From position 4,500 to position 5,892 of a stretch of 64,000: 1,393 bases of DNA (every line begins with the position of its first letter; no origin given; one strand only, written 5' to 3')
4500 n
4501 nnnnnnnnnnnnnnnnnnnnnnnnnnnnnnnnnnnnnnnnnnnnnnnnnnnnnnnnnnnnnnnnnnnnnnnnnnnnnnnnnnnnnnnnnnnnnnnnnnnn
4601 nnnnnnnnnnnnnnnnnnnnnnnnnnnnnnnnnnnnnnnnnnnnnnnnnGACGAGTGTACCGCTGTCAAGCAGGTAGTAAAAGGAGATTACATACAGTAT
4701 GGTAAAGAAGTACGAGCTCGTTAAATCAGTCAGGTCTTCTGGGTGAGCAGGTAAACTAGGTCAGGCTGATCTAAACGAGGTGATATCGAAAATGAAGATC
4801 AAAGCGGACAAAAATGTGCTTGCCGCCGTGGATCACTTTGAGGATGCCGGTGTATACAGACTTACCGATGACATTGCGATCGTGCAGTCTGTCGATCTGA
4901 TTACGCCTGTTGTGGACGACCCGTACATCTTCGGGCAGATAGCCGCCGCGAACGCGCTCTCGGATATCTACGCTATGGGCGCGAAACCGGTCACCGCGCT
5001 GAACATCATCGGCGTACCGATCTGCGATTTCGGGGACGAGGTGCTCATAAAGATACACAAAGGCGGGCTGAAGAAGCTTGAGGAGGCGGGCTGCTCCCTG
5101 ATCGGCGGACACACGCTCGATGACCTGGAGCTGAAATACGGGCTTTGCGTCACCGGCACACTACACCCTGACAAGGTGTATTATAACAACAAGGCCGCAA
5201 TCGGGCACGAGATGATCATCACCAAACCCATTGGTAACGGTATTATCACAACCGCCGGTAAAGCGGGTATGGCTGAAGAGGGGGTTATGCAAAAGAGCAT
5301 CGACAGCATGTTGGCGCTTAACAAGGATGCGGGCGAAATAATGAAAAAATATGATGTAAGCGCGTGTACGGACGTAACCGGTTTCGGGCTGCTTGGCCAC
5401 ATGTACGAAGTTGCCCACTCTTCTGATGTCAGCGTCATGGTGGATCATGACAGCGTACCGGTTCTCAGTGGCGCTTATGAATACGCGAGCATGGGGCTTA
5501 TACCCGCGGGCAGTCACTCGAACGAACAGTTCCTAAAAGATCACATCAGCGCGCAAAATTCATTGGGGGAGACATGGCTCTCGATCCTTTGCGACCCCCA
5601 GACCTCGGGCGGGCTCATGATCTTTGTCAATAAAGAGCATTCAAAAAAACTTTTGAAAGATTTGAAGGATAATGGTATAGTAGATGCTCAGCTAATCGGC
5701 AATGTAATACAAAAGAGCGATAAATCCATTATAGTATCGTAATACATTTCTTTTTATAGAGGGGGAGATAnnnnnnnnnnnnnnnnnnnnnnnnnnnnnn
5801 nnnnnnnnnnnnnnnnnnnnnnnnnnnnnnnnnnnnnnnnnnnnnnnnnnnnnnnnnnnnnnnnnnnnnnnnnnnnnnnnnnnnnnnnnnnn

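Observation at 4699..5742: Selenocysteine-containing SelD, mis-started in the ORF track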

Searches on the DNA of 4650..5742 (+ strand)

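Call 47: search_rna_families(source=window, start=4650, end=4900, threshold=evalue, max_evalue=10)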
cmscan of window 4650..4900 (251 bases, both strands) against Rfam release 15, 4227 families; matches with E-value up to 10: 0.
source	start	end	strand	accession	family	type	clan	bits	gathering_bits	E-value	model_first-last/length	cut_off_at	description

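Call 62: search_dna_similar(query=window:4699-5742:+, collection=plasmids, mode=distant, max_rows=5)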
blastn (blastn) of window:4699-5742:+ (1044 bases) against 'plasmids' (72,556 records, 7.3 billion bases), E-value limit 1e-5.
Records with a match: 13; places in all: 13; records where one place covers at least 80% of the query: 0.
Best place of each record, by identity: 60-80% 13.
By first word of the organism name: Roseomonas 10; Vescimonas 1; Caballeronia 1; Embleya 1.
By predicted mobility (MOB-suite, as given by PLSDB): non-mobilizable 12; mobilizable 1.
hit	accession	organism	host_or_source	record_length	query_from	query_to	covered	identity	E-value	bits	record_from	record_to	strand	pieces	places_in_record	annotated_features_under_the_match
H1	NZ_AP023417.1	Vescimonas fastidiosa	Homo sapiens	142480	142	283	14%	72.9%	2e-10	75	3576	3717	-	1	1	selD: selenide, water dikinase SelD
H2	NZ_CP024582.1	Roseomonas sp. FDAARGOS_362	Homo sapiens,peripheral Blood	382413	214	324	11%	74.8%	2e-10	75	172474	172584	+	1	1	selD: selenide, water dikinase SelD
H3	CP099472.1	Roseomonas mucosa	Human skin,single cell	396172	214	324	11%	74.8%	2e-10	75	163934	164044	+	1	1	selD: selenide, water dikinase SelD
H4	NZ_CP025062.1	Roseomonas mucosa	Homo sapiens,Clinical, healthy, human ...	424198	214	324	11%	74.8%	2e-10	75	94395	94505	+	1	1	selD: selenide, water dikinase SelD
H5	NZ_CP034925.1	Roseomonas mucosa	Homo sapiens,tissue sample,Clinical, ...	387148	214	324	11%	74.8%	2e-10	75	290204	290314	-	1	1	selD: selenide, water dikinase SelD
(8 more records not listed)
